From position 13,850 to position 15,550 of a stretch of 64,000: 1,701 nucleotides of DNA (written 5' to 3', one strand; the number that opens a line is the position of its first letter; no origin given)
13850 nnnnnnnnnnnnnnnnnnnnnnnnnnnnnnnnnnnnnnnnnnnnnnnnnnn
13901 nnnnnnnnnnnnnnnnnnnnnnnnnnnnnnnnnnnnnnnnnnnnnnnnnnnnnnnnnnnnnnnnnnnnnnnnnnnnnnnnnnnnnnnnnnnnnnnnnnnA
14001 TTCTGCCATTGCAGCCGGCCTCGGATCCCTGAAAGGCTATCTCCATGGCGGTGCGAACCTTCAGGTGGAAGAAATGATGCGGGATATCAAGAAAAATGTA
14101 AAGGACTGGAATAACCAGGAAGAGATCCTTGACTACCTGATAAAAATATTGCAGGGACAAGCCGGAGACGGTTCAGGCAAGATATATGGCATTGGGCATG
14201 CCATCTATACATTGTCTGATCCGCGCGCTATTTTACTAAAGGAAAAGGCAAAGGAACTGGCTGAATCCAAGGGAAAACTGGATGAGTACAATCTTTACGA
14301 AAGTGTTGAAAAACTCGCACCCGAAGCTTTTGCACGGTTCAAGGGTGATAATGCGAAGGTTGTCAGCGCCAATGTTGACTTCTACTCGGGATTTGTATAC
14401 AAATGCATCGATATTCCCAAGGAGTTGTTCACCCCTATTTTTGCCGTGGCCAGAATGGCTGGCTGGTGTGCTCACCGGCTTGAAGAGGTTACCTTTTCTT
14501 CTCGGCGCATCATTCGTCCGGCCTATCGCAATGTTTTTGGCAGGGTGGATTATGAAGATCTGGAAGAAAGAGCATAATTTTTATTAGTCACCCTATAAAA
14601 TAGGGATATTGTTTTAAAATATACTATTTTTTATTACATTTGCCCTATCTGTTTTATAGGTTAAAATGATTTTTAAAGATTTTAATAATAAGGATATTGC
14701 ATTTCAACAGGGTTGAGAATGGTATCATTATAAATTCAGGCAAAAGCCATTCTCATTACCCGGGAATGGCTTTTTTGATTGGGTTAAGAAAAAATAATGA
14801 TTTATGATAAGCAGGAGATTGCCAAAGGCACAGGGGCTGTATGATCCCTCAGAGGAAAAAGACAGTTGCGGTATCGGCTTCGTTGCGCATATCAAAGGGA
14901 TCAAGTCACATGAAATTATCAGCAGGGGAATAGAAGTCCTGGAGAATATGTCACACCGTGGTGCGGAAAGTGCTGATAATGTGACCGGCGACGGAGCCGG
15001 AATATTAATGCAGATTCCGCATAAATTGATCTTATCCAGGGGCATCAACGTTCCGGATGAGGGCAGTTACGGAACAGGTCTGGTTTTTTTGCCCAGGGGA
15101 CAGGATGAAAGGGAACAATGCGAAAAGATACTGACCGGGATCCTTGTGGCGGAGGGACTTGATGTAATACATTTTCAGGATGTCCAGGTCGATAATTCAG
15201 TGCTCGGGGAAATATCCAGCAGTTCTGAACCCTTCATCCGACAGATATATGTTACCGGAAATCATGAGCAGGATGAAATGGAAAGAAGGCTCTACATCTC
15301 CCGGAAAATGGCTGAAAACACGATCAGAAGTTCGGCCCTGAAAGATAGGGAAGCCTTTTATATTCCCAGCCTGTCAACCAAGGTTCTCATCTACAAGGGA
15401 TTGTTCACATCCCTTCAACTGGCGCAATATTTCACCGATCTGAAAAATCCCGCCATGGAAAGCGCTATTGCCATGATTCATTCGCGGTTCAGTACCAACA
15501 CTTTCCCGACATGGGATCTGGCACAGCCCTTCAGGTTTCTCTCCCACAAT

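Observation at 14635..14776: Leader-peptide attenuator upstream of glutamate synthase: candidate Gln/Asn (nitrogen-status) sensor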

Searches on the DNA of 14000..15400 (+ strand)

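Call 3: search_rna_families(source=window, start=14000, end=15400, threshold=evalue, max_evalue=10, show_alignments=2)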
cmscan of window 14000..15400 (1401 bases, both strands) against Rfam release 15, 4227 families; matches with E-value up to 10: 10.
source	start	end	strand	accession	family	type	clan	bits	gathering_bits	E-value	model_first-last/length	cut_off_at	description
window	14666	14779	+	RF04182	GibS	Gene; sRNA;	-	21.4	115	3.2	1-142/142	no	GibS sRNA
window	14740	14776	-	RF00859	mir-234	Gene; miRNA;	CL00092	17.8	58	4.4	1-70/70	no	mir-234 microRNA precursor family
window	14672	14764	-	RF03545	Flavi_ISFV_CRE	Cis-reg;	-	17.7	41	9.7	1-89/89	no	Insect-specific Flavivirus 3' UTR cis-acting replication element (CRE)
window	14842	14902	-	RF01279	snoR53Y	Gene; snRNA; snoRNA; CD-box;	CL00080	17.2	43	6.7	1-76/76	no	Small nucleolar RNA snoR53Y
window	14724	14858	+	RF00291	snoR639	Gene; snRNA; snoRNA; HACA-box;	-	15.4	42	2.3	1-140/140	no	Small nucleolar RNA snoR639/H1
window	14431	14481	+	RF00630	P26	Gene;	-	14.9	36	4.9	1-66/66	no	Pseudomonas sRNA P26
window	14278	14305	+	RF01125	sR4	Gene; snRNA; snoRNA; CD-box;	-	13.8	50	3.7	1-56/56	no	Small nucleolar RNA sR4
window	14233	14339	+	RF02158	NPPA-AS1_3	Gene; lncRNA;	-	13.5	55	4.2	1-108/108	no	NPPA antisense RNA 1 conserved region 3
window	15032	15058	+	RF00140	Alpha_RBS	Cis-reg;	-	12.8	38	4.7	1-110/110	no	Alpha operon ribosome binding site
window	14747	14868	+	RF02180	ST7-AS1_2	Gene; lncRNA;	-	12.2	50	9.3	1-110/110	no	ST7 antisense RNA 1 conserved region 2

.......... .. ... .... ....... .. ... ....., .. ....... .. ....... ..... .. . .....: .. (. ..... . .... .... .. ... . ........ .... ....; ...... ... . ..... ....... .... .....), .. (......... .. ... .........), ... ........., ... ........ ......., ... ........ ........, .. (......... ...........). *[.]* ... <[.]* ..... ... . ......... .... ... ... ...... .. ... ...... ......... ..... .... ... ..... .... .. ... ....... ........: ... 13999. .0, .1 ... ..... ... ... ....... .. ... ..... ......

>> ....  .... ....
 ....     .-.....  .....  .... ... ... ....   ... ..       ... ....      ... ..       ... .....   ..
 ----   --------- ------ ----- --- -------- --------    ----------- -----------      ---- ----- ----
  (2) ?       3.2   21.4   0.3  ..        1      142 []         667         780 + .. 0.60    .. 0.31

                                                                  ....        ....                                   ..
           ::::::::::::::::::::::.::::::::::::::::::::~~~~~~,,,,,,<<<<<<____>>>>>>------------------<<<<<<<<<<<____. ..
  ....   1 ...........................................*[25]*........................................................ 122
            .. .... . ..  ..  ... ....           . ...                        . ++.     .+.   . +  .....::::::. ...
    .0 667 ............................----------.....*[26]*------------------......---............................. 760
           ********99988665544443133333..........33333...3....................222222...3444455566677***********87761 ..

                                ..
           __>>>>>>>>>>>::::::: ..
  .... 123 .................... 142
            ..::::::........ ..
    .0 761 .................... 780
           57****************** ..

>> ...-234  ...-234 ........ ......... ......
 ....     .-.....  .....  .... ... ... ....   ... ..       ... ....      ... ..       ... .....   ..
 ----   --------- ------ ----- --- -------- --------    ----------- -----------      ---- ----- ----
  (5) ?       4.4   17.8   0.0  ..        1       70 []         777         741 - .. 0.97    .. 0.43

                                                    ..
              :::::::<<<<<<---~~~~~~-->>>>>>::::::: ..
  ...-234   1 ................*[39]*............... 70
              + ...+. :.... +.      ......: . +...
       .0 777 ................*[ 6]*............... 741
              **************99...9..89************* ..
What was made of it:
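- On Glutamine riboswitch (glnA RNA / Downstream-peptide): No Rfam hit (call 3).
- Closest known: Glutamine riboswitches. Different: Here there is no aptamer, no Rfam match (call 3), and a conserved uORF instead.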

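Call 62: build_rna_model(alignment_id=A2)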
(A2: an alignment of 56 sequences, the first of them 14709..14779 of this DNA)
Model R1 built from alignment A2 (56 sequences, 86 columns); structure: RNAalifold consensus.
model positions 76; base pairs 10; branch points 0; effective number of sequences 6.5; information 0.744 bits per position. Calibrated on 0.2 Mb of random sequence (short: E-values are rough).
structure used (alignment columns):
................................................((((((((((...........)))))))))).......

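Call 63: search_with_rna_model(model_id=R1, source=window, filters=off, max_evalue=10, show_alignments=3)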
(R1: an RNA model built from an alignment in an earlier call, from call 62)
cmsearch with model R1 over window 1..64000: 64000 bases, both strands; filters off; matches with E-value up to 10: 6.
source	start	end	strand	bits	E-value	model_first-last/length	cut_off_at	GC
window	14709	14779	+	65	1.5e-10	1-76/76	no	0.38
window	14742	14772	-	23.8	0.012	41-71/76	no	0.45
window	59934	59958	+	12.2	2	44-66/76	no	0.4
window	45360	45411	+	11.7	2.5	1-76/76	no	0.19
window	27252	27315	-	9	8.2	1-76/76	no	0.23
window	59934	59958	-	8.5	10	44-66/76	no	0.4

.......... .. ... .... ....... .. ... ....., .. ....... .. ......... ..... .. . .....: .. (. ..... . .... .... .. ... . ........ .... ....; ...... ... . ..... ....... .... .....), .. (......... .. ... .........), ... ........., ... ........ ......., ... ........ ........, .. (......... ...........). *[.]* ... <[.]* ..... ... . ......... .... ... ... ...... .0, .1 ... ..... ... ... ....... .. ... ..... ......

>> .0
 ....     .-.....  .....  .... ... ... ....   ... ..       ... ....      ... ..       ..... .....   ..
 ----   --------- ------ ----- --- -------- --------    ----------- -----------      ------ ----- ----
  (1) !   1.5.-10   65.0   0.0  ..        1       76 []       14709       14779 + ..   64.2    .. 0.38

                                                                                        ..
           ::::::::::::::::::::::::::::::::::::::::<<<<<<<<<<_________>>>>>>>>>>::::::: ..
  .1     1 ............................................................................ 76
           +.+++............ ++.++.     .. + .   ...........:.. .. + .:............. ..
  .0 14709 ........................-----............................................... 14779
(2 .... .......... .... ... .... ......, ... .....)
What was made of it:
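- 14742..14776 (+): Intrinsic terminator: a 13-pair stem (14742-14754 with 14762-14774), loop AUUACCC, and U6 at 14771-14776. Energy is -16.7 kcal/mol. Model R1 scores the window element at 65 bits, E = 1.5e-10 (call 63).
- Tried and rejected: Covariance model R1: it found no second member in the 64-kb window (call 63).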

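Call 64: search_with_rna_model(model_id=R1, sources=[L005, L006, L007, L008, L009, L010, L011, L017, L021, L083, L084, L205, L206, L207, L208, L209, L001, L002, L003, L004, L081, L082, L086, L087, L088, L090, L091, L093, L095, L098, L099, L102, L105, L106, L107, L113, L120, L121, L128, L132, L134, L145, L147, L148, L151, L152, L153, L155, L163, L170, L171, L176, L184, L189, L193, L194, L195, L198, L201, L203], max_evalue=0.1)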
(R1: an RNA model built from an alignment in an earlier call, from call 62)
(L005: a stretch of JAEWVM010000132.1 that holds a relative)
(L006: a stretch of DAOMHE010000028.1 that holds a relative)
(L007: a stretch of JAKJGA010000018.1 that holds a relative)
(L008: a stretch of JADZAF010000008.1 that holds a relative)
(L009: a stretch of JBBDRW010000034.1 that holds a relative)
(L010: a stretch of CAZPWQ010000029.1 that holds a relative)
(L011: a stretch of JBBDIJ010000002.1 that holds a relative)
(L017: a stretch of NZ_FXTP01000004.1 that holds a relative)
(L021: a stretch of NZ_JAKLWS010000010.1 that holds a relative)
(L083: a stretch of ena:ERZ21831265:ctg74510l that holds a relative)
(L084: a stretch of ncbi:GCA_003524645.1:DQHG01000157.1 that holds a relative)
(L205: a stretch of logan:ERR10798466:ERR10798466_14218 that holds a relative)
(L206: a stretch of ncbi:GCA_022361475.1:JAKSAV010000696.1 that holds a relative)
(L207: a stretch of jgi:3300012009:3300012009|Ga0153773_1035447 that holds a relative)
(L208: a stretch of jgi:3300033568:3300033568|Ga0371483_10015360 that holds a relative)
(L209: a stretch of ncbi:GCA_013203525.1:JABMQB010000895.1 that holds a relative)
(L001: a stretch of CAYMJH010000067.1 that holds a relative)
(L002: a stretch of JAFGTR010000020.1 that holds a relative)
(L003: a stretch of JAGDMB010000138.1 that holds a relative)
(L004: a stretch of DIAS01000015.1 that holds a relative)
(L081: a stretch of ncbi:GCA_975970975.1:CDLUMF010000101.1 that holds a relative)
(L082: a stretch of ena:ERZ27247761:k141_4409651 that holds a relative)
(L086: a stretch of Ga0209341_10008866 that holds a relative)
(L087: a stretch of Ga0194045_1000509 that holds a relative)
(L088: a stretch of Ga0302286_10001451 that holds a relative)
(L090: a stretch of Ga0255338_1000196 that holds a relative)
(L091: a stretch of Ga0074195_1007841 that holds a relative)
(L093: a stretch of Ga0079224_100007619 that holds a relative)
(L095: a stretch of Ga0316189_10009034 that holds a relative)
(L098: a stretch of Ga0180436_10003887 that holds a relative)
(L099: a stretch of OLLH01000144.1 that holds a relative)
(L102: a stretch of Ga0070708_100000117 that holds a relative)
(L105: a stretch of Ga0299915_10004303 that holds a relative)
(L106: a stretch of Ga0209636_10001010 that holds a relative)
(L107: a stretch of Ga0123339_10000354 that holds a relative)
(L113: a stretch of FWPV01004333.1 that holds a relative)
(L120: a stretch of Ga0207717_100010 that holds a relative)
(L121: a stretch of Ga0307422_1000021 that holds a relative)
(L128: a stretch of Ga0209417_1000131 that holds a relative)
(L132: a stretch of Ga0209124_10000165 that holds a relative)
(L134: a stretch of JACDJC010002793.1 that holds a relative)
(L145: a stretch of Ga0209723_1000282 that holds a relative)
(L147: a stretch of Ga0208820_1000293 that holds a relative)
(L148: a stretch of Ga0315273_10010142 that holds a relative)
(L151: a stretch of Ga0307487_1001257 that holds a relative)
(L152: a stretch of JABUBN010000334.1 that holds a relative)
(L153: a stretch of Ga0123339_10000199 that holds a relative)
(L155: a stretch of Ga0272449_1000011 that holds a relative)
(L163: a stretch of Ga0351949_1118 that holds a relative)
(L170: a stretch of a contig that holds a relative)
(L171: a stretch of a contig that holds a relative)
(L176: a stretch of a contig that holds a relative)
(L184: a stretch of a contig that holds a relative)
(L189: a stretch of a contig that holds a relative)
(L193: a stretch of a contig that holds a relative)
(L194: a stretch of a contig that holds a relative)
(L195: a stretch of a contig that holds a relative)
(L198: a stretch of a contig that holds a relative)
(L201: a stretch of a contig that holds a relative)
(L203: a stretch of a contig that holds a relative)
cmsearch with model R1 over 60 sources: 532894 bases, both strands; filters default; matches with E-value up to 0.1: 61.
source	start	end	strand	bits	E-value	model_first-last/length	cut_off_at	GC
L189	3319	3395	-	70.9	9.2e-11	1-76/76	no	0.32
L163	8459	8535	-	70.8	9.4e-11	1-76/76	no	0.35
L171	7802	7882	+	70.6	1e-10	1-76/76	no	0.31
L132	5711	5787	-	70.6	1e-10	1-76/76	no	0.32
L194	5483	5564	+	70.3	1.2e-10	1-76/76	no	0.34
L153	2034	2107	-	70.3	1.2e-10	1-76/76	no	0.27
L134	9791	9870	-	69.8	1.4e-10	1-76/76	no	0.34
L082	1401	1470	+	69.7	1.5e-10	1-76/76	no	0.33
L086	5155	5230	-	69.2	1.9e-10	1-76/76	no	0.41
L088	4036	4109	+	69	2.1e-10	1-76/76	no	0.32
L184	2741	2822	+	68.2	3e-10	1-76/76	no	0.34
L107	5380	5453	+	68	3.2e-10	1-76/76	no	0.28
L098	2126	2196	+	68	3.2e-10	1-76/76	no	0.32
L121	10342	10418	-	67.5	4e-10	1-76/76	no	0.32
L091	4545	4620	+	67.4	4.2e-10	1-76/76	no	0.36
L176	11397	11473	+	67.3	4.5e-10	1-76/76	no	0.39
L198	3094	3170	-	67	5e-10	1-76/76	no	0.4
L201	9148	9217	-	66.9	5.4e-10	1-76/76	no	0.31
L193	5461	5538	-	66.2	7.1e-10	1-76/76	no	0.37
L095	275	346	-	65.9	8.3e-10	1-76/76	no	0.36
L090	1356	1433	+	65.3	1.1e-09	1-76/76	no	0.4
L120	4023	4098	-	64.1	1.8e-09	1-76/76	no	0.34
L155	7884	7954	+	63.7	2.1e-09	1-76/76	no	0.37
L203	9501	9575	+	63.6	2.3e-09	1-76/76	no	0.33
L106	9230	9309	+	63.6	2.3e-09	1-76/76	no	0.38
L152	13392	13459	-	63.2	2.7e-09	1-76/76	no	0.28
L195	8366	8444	+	63.2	2.7e-09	1-76/76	no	0.39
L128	1630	1707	-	61.4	5.9e-09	1-76/76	no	0.42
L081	1404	1475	+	60.5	8.8e-09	1-76/76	no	0.31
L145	9506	9588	+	60.1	1.1e-08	1-76/76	no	0.48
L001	2405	2476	+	59.4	1.5e-08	1-76/76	no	0.42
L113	44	123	+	59.1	1.6e-08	1-76/76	no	0.38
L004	2407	2471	+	58.1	2.5e-08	1-76/76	no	0.35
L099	6999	7074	+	56.9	4.4e-08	1-76/76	no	0.42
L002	2369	2438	+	54.9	1.1e-07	1-76/76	no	0.36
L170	5412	5491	-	52.8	2.7e-07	1-76/76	no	0.47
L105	388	452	+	52.2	3.5e-07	1-76/76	no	0.32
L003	1239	1308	+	50.5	7.4e-07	1-76/76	no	0.43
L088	4181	4258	+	40.6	5.9e-05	1-76/76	no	0.33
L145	1131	1207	+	40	7.6e-05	1-76/76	no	0.43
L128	1598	1669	+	34.7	0.00081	1-76/76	no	0.35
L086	5132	5195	+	33.6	0.0013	12-76/76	no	0.36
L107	5516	5597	+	33.6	0.0013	1-76/76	no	0.3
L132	5709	5752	+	32.4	0.0022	32-76/76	no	0.27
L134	9787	9833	+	31.3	0.0035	30-76/76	no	0.3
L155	7913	7976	-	29.7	0.0071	1-76/76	no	0.33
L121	10302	10383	+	29.5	0.0079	1-76/76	no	0.27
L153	2009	2076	+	29.2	0.009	1-76/76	no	0.25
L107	5410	5492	-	27.4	0.02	1-76/76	no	0.28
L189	3288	3360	+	27.3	0.021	1-76/76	no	0.3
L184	2780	2844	-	27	0.024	14-76/76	no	0.28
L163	8426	8500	+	26.6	0.028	1-76/76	no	0.27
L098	2157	2215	-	26.2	0.033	11-76/76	no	0.32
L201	9121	9187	+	25.6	0.043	1-76/76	no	0.25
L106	9266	9344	-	25.6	0.044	1-76/76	no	0.38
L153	1884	1965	-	25.2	0.053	1-76/76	no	0.34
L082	1386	1451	-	25.1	0.054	1-76/76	no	0.3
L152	13375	13432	+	25.1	0.055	17-76/76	no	0.26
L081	1435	1500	-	24.6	0.069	1-76/76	no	0.3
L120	4023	4063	+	24.5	0.071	34-76/76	no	0.34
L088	4216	4279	-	24.1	0.085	14-76/76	no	0.36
